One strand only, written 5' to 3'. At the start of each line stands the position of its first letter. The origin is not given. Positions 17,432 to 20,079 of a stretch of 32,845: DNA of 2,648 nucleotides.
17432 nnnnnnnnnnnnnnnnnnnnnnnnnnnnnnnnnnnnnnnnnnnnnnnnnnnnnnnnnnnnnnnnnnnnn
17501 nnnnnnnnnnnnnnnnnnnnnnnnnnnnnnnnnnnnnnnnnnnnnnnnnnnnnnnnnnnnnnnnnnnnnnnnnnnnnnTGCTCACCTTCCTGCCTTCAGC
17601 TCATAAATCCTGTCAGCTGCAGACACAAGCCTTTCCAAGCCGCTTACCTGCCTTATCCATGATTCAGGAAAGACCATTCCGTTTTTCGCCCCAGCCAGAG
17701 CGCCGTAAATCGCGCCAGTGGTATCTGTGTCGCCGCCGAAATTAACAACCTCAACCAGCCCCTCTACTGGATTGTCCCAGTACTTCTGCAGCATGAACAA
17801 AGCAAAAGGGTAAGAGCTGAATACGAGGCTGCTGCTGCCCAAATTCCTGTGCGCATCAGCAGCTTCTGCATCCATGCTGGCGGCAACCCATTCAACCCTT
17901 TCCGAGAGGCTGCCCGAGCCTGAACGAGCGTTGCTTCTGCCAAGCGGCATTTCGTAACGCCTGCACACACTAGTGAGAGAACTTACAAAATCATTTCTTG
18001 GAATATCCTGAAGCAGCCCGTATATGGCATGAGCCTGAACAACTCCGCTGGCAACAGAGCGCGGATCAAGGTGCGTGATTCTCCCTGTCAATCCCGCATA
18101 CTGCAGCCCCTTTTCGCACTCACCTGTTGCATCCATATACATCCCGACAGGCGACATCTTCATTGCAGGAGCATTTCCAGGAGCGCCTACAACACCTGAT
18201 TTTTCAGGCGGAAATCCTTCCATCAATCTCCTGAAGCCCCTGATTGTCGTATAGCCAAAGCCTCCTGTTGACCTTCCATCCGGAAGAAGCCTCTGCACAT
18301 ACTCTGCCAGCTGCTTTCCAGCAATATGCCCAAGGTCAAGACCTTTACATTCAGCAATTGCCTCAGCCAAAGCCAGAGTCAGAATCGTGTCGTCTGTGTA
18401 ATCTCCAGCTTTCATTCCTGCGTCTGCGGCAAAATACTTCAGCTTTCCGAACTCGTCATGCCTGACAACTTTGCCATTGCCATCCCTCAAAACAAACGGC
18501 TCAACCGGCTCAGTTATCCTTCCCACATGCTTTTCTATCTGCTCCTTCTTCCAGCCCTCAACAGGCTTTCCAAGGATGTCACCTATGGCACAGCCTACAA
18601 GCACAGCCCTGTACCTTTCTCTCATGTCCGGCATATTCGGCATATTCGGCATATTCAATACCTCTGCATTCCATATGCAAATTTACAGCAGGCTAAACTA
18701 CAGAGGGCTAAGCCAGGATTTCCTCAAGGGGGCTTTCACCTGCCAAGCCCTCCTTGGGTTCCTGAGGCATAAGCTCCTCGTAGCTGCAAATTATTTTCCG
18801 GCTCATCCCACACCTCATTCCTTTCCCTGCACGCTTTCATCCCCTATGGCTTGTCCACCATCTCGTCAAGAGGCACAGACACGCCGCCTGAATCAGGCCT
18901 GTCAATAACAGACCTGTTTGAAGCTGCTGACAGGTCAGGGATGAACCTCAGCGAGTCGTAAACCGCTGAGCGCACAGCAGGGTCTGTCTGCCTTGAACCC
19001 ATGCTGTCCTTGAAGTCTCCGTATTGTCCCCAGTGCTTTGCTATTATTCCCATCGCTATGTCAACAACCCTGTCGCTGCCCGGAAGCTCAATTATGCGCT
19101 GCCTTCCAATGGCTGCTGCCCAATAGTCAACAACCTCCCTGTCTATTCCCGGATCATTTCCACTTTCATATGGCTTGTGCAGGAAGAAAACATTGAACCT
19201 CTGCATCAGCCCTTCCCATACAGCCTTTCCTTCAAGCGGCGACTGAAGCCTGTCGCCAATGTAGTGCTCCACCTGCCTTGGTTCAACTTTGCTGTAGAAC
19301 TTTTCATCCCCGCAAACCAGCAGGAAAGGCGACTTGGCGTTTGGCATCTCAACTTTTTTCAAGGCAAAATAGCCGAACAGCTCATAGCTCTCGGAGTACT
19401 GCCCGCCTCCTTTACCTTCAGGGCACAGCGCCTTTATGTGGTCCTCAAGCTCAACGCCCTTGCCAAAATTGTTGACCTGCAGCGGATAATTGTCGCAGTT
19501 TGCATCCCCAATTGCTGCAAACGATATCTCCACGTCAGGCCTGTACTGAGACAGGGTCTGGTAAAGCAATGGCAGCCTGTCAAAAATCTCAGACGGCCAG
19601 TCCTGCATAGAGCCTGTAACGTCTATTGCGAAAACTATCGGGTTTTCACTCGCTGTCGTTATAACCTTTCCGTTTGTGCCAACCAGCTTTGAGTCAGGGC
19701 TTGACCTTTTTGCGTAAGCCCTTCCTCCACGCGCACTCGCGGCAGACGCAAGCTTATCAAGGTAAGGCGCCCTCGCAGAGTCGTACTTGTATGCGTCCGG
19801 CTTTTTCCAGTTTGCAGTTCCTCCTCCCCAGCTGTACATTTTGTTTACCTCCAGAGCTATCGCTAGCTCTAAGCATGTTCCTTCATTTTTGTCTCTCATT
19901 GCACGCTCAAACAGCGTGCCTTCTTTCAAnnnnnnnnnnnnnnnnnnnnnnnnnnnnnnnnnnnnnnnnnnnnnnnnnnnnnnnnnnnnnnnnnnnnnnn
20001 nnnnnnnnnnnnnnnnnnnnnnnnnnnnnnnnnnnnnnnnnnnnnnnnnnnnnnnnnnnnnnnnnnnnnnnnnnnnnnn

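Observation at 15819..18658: ARH - truncated pyruvate-kinase-like - nucleoside hydrolase operon: a possible ADP-ribose or riboside processing trio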

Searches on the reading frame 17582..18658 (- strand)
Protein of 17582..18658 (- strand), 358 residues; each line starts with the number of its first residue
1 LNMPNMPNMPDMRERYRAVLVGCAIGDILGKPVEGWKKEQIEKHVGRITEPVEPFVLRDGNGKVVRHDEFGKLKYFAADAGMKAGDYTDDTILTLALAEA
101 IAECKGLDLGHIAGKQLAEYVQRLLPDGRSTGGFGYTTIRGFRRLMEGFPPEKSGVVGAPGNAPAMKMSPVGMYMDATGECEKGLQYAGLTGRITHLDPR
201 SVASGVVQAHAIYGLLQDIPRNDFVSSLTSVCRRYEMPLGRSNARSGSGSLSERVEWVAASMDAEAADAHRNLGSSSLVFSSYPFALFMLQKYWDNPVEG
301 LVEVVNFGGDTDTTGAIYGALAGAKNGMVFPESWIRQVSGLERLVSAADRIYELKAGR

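Call 4: search_protein_families(library=pfam, proteins=[window:17582-18658:-], max_evalue=0.01)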
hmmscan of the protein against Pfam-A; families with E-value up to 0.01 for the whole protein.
window:17582-18658:- (358 aa): 1 family
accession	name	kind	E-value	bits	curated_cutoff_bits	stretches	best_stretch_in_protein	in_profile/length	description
PF03747.19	ADP_ribosyl_GH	-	2.1e-55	188.9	26.2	1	19-328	2-281/287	ADP-ribosylglycohydrolase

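Call 53: search_protein_families(library=ncbifam, proteins=[window:17582-18658:-], max_evalue=0.01)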
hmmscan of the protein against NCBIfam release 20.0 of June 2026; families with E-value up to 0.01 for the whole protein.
window:17582-18658:- (358 aa): 2 families
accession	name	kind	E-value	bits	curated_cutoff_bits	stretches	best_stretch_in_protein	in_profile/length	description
TIGR02662.1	dinitro_DRAG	equivalog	7.9e-21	74.5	337.05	2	295-338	223-267/287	ADP-ribosyl-[dinitrogen reductase] hydrolase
NF041672.1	ADPriboarghdlase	equivalog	1.1e-10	40.8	490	2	82-227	108-252/361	ADP-ribosylarginine hydrolase Tri1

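Call 57: search_protein_families(library=padloc, proteins=[window:17582-18658:-], max_evalue=0.01)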
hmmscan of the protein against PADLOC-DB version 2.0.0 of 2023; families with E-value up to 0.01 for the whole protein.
window:17582-18658:- (358 aa): 0 families

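Call 58: search_protein_families(library=phrogs, proteins=[window:17582-18658:-], max_evalue=0.001)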
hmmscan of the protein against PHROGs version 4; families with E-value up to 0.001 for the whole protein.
window:17582-18658:- (358 aa): 2 families
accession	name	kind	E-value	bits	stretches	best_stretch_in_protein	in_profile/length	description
phrog_6572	-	other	1.4e-31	110.8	1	9-335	1-287/325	ADP-ribosylglycohydrolase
phrog_22100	-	unknown function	5.7e-12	46.6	1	15-340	2-288/306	-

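Call 79: search_solved_structures(query=window:17582-18658:-, max_evalue=0.00001, show_alignments=2)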
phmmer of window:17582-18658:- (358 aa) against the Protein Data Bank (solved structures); distinct sequences matched with E-value up to 0.00001: 18.
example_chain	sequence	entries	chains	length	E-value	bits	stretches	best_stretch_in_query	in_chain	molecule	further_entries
1t5j_A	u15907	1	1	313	5.8e-15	58.6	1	293-355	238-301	Hypothetical protein MJ1187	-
2cwc_A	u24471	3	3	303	5.9e-12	48.7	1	299-354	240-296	ADP-ribosylglycohydrolase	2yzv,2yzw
2woe_A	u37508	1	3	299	9.9e-12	47.9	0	299-339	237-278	ADP-RIBOSYL-[DINITROGEN REDUCTASE] GLYCOHYDROLASE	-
2woc_A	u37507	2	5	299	1.1e-11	47.8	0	299-339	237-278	ADP-RIBOSYL-[DINITROGEN REDUCTASE] GLYCOHYDROLASE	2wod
6g1p_A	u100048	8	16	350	1.2e-11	47.7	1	83-355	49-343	ADP-ribosylhydrolase like 2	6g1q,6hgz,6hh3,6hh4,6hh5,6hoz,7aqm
2qty_A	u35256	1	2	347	1.4e-11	47.5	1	86-347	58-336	Poly(ADP-ribose) glycohydrolase ARH3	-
3g9d_A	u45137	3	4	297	5.7e-11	45.4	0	296-338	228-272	Dinitrogenase reductase activating glucohydrolase | Dinitrogenase reductase activacting glicohydrolase | ADP-ribosyl-(Dinitrogen reductase) hydrolase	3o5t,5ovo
8za7_A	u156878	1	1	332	6.4e-11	45.3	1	84-353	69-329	Lmo0067 protein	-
5zqy_A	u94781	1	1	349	4e-10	42.7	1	84-347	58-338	Poly(ADP-ribose) glycohydrolase ARH3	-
2g4k_A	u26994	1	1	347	4.2e-10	42.6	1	84-347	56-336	ADP-ribosylhydrolase 3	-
2foz_A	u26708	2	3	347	4.2e-10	42.6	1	84-347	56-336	ADP-ribosylhydrolase like 2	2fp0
9rfd_A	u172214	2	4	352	4.2e-10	42.6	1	84-347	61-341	ADP-ribosylhydrolase ARH3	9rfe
6d36_C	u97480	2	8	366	5.2e-10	42.3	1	84-347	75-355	Poly(ADP-ribose) glycohydrolase ARH3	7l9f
7akr_AAA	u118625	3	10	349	8.8e-10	41.5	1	84-347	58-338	ADP-ribose glycohydrolase ARH3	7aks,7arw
6d3a_C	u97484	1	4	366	1.9e-09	40.5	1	84-347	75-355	Poly(ADP-ribose) glycohydrolase ARH3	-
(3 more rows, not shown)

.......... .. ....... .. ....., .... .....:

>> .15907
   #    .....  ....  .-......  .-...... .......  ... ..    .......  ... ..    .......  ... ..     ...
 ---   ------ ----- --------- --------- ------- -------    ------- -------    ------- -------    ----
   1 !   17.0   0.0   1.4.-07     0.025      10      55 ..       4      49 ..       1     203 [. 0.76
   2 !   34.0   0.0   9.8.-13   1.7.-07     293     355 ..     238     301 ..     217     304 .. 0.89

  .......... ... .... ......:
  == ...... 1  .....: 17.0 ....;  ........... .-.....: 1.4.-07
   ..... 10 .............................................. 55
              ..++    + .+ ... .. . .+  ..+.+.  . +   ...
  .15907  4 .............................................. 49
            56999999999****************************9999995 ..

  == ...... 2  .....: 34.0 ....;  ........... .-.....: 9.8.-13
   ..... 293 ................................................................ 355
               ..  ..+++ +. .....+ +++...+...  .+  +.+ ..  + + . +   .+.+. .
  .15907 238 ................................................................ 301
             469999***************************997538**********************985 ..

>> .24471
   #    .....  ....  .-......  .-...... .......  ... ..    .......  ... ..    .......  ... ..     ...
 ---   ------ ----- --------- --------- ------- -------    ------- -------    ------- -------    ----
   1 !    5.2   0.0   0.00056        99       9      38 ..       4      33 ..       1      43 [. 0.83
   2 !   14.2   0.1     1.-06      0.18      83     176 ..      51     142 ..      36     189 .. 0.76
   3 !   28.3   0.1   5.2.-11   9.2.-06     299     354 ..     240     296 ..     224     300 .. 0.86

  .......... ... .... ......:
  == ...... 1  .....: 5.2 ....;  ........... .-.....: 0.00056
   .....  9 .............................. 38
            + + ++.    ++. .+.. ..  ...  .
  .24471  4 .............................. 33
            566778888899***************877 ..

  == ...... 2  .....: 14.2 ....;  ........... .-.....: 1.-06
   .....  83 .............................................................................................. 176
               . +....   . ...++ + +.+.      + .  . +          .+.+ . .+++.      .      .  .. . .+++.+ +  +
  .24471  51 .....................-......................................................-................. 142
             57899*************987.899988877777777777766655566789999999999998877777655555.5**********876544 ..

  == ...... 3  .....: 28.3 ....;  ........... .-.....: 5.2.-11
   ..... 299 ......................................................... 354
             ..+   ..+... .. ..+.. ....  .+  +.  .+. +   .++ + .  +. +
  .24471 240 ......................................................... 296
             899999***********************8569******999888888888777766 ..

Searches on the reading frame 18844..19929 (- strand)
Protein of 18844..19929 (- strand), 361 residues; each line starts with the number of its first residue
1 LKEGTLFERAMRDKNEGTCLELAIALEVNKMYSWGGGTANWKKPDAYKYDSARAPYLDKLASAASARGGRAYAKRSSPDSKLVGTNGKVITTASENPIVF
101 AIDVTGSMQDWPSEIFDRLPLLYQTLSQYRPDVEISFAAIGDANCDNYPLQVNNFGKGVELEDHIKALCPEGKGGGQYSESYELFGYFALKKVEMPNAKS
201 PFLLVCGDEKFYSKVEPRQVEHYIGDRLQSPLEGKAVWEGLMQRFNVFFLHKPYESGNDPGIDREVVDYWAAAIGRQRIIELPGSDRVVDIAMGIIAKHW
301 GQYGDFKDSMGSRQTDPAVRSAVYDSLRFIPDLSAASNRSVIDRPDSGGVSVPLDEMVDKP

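Call 4: search_protein_families(library=pfam, proteins=[window:18844-19929:-], max_evalue=0.01)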
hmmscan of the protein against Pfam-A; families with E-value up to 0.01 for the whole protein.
window:18844-19929:- (361 aa): 0 families

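Call 25: find_homologous_proteins(query=window:18844-19929:-, max_evalue=0.001)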
Query window:18844-19929:- (361 aa): 542 proteins with E <= 0.001 among 4663 candidates; the best 120 are listed.
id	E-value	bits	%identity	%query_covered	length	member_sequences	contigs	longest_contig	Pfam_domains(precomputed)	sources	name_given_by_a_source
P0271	8.6e-209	711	93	92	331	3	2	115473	-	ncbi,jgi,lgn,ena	-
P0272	3.7e-147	508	69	87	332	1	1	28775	-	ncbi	-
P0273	4.8e-147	508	66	92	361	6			-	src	-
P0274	4.4e-144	498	68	89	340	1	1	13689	-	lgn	-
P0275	3.1e-143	495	66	90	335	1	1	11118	-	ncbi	-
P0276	9.6e-143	494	68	87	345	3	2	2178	-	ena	-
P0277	1.8e-142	493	66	87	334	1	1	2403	-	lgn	-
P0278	5.4e-141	488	66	90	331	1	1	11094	-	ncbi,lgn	-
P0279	7.5e-141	487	65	91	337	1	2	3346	-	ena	-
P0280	9.6e-141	487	65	91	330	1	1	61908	-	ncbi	ncbi:MAG: hypothetical protein V1702_04985 [Candidatus Woesearchaeota archaeon]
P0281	1.4e-139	483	63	91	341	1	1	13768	-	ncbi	-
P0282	4.4e-139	482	64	91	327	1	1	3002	-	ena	-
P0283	9.6e-136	471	65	84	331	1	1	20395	-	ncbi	ncbi:MAG: hypothetical protein V1743_04500 [Nanoarchaeota archaeon]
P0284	6.9e-135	468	64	86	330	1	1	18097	-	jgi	jgi:hypothetical protein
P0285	3.9e-134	465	62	88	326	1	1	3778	-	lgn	-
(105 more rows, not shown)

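Call 34: predict_structure(alignment_id=A2)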
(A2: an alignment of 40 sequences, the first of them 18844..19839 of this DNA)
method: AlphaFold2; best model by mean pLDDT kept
length: 331 residues; sequences in the alignment: 40
mean_pLDDT: 89.8   pTM: 0.87
mean pLDDT of the five models: 89.8, 89.8, 89.6, 87.9, 86.8
residues with pLDDT >= 90: 256; 70-90: 41; 50-70: 16; < 50: 18
segments of 3 or more residues with pLDDT < 50: 307-321, 329-331
pLDDT, mean of each block of 10 residues (from residue 1): 84 91 92 93 93 96 98 91 95 96 97 93 97 96 79 98 97 97 98 97 98 98 73 93 97 92 97 96 94 94 65 43 52 40
secondary structure, 60 per line:
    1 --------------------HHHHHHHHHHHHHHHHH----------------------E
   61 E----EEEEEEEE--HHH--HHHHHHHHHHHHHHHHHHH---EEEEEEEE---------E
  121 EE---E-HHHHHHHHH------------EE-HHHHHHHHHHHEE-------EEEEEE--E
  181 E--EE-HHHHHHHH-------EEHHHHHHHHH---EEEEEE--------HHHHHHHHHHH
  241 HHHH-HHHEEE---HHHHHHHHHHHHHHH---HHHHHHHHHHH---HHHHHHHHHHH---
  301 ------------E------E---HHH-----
elements in order: H21-37 E66-73 H81-99 E103-110 E120-122 H128-136 H152-162 E172-177 H187-194 H204-212 E216-221 H230-244 E249-251 H255-269 H273-283 H287-297

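Call 37: fold_search(model_id=the predicted structure, library=pdb)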
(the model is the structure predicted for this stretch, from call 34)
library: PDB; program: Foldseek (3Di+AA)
matches with E <= 10: 1190; with E <= 0.001: 247
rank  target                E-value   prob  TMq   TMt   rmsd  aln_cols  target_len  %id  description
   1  3zdx_D                1.2e-06  1.00  0.48  0.35  13.3       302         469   13  Integrin alphaIIB beta3 headpiece and RGD peptide complex (released 2013-06-05)
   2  2vc2_B                1.3e-06  1.00  0.47  0.35  13.7       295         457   13  Re-refinement of Integrin AlphaIIbBeta3 Headpiece Bound to Antagonist L-739758 (released 2008-09-02)
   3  3nid_B                2.2e-06  1.00  0.49  0.36  12.6       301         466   13  The Closed Headpiece of Integrin alphaIIB beta3 and its Complex with an alpahIIB beta3 -Specific Antagonist That Does  (released 2010-12-22)
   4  3ze2_D                2.2e-06  1.00  0.46  0.42   6.6       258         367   13  Integrin alphaIIB beta3 headpiece and RGD peptide complex (released 2013-06-05)
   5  9qh6_G                2.3e-06  1.00  0.38  0.42   6.7       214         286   14  NorQ in complex with NorD VWA domain from Paracoccus denitrificans (released 2026-03-25)
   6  3nif_D                2.6e-06  1.00  0.47  0.34  13.4       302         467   12  The Closed Headpiece of Integrin IIb 3 and its Complex with an IIb 3 -Specific Antagonist That Does Not Induce Opening (released 2010-12-22)
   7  3nid_D                2.8e-06  1.00  0.48  0.35  13.3       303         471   13  The Closed Headpiece of Integrin alphaIIB beta3 and its Complex with an alpahIIB beta3 -Specific Antagonist That Does  (released 2010-12-22)
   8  6m3y                  4.0e-06  1.00  0.45  0.20   8.9       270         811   10  Crystal structure of pilus adhesin, SpaC from Lactobacillus rhamnosus GG - open conformation (released 2020-07-29)
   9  9qhe_G                4.0e-06  1.00  0.36  0.48   5.3       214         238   12  NorQD complex state 2 from Jhaorihella thermophila (released 2026-03-25)
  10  9p95_B                4.3e-06  1.00  0.40  0.36   9.7       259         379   12  CryoEM structure of integrin alpha4beta7 bound to MAdCAM-1 (released 2025-09-24)
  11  9e8b_B                5.2e-06  1.00  0.46  0.32  13.1       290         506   13  Integrin aIIbb3 intermediate conformation from human platelet membrane crude preparation (released 2025-10-15)
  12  3ije_B                5.5e-06  1.00  0.45  0.23  13.9       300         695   14  Crystal structure of the complete integrin alhaVbeta3 ectodomain plus an Alpha/beta transmembrane fragment (released 2009-09-29)
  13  9qhg_G                5.5e-06  1.00  0.36  0.49   5.7       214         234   12  NorQD complex state 4 from Jhaorihella thermophila (released 2026-03-25)
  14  7cec_B                6.2e-06  1.00  0.41  0.33   9.0       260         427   10  Structure of alpha6beta1 integrin in complex with laminin-511 (released 2021-06-23)
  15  6m48_B                6.6e-06  1.00  0.45  0.20   8.2       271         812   11  Crystal structure of pilus adhesin, SpaC from Lactobacillus rhamnosus GG - P21212 form (released 2020-07-29)
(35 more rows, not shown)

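Call 53: search_protein_families(library=ncbifam, proteins=[window:18844-19839:-], max_evalue=0.01)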
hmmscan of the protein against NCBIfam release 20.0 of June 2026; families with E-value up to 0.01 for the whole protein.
window:18844-19839:- (331 aa): 0 families

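Call 57: search_protein_families(library=padloc, proteins=[window:18844-19839:-], max_evalue=0.01)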
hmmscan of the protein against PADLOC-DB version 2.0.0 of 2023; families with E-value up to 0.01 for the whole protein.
window:18844-19839:- (331 aa): 0 families

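Call 58: search_protein_families(library=phrogs, proteins=[window:18844-19839:-], max_evalue=0.001)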
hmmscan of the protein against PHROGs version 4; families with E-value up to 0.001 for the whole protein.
window:18844-19839:- (331 aa): 1 family
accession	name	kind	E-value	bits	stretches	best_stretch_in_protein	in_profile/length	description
phrog_2971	-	unknown function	1.9e-24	87.5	1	65-227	86-255/352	-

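Call 60: search_dna_similar(query=window:18844-19839:-, collection=phages, mode=protein, max_evalue=0.001, max_rows=30)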
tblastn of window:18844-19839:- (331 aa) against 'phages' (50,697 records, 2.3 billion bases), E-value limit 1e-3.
Records with a match: 219; places in all: 219; records where one place covers at least 80% of the query: 0.
Best place of each record, by identity: <60% 219.
By first word of the organism name: Mycobacterium 200; Rhizobium 10; Vibrio 6; uncultured 1; Mycolicibacterium 1; Bacteriophage 1.
By host as written in the record: Mycobacterium smegmatis mc2 155 155; Mycobacterium smegmatis mc#155 23; - 6; Mycobacterium sp. 6; Mycobacterium smegmatis mc2155 4; Mycobacterium smegmatius mc2 155 3; Rhizobium phaseoli INC1-2 2; Mycobacterium 2; and 15 more.
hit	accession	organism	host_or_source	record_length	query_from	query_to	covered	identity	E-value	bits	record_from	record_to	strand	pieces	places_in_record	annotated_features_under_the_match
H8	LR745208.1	uncultured phage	metagenomic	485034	68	324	78%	32.1%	2e-24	109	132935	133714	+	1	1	record has no annotation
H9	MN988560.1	Rhizobium phage RHph_TM21B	R. phaseoli INC 1-2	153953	61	306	74%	23.6%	2e-5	52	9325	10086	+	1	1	hypothetical protein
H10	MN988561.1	Rhizobium phage RHph_TM61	R. etli NXC12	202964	61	306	74%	23.6%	2e-5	52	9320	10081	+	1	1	hypothetical protein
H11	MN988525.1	Rhizobium phage RHph_Y65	Rhizobium phaseoli INC1-2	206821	61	306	74%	23.6%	3e-5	52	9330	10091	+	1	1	hypothetical protein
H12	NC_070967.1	Rhizobium phage RHph_Y65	Rhizobium phaseoli INC1-2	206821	61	306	74%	23.6%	3e-5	52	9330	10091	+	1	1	hypothetical protein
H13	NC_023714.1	Mycobacterium phage LinStu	Mycobacterium smegmatis mc2 155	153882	66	220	47%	34.2%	3e-18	91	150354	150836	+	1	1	258: hypothetical protein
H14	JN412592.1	Mycobacterium phage LinStu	Mycobacterium smegmatis mc2 155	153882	66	220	47%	34.2%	3e-18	91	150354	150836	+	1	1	258: hypothetical protein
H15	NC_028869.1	Mycobacterium phage HyRo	Mycobacterium smegmatis mc2 155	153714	66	220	47%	34.2%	3e-18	91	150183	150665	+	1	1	hypothetical protein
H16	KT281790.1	Mycobacterium phage HyRo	Mycobacterium smegmatis mc2 155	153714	66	220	47%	34.2%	3e-18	91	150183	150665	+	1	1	hypothetical protein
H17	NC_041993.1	Mycobacterium phage Sebata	Mycobacterium smegmatis mc2 155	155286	66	220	47%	34.2%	3e-18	91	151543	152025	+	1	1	261: hypothetical protein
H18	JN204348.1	Mycobacterium phage Sebata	Mycobacterium smegmatis mc2 155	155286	66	220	47%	34.2%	3e-18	91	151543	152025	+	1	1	261: hypothetical protein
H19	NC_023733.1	Mycobacterium phage MoMoMixon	Mycobacterium smegmatis mc2 155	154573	66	220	47%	34.2%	4e-18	91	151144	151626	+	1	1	257: hypothetical protein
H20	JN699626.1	Mycobacterium phage MoMoMixon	Mycobacterium smegmatis mc2 155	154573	66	220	47%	34.2%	4e-18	91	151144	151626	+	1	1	257: hypothetical protein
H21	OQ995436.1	Mycobacterium phage Caravan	Mycobacterium smegmatis mc2 155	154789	66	220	47%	34.2%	4e-18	91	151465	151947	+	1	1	252: hypothetical protein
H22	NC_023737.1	Mycobacterium phage Pleione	Mycobacterium smegmatis mc2 155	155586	66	220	47%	34.2%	4e-18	91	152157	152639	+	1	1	266: hypothetical protein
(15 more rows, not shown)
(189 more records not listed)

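Call 61: get_annotated_region(hit=H13, flank=5000)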
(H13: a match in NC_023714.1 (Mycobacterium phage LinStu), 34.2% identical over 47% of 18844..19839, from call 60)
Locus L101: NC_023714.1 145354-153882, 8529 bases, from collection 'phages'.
description: Mycobacterium phage LinStu, complete genome.
organism: Mycobacterium phage LinStu (NCBI taxid 1074307)
taxonomy: Viruses; Duplodnaviria; Heunggongvirae; Uroviricota; Caudoviricetes; Ceeclamvirinae; Bixzunavirus; Bixzunavirus Bxz1
host: Mycobacterium smegmatis mc2 155; source: soil; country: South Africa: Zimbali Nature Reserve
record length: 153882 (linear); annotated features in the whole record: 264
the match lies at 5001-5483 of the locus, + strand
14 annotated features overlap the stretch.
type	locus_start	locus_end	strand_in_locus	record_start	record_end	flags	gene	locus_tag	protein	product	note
CDS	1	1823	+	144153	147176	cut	250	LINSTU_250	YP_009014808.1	hypothetical protein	gp250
CDS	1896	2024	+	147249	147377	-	251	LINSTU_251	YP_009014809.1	hypothetical protein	gp251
CDS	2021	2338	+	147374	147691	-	252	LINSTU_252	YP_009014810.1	hypothetical protein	gp252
CDS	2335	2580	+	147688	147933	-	253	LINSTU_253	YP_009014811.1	hypothetical protein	gp253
CDS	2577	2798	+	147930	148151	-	254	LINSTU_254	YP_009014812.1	hypothetical protein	gp254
CDS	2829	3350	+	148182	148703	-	255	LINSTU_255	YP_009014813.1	Pnk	gp255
CDS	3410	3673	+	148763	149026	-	256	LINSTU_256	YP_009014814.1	hypothetical protein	gp256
CDS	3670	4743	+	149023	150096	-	257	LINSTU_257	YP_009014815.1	kinase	gp257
CDS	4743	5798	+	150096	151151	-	258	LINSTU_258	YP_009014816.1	hypothetical protein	gp258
CDS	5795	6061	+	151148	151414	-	259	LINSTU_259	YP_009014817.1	hypothetical protein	gp259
CDS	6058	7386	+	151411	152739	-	260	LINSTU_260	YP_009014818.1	2-aminooxy adenylosuccinate synthetase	gp260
CDS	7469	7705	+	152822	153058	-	261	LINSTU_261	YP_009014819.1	hypothetical protein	gp261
CDS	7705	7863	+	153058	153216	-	262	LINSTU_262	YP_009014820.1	hypothetical protein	gp262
misc_feature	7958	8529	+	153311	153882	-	-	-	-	-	gp263; LINSTU_263; coding region disrupted due to circularly permuted genome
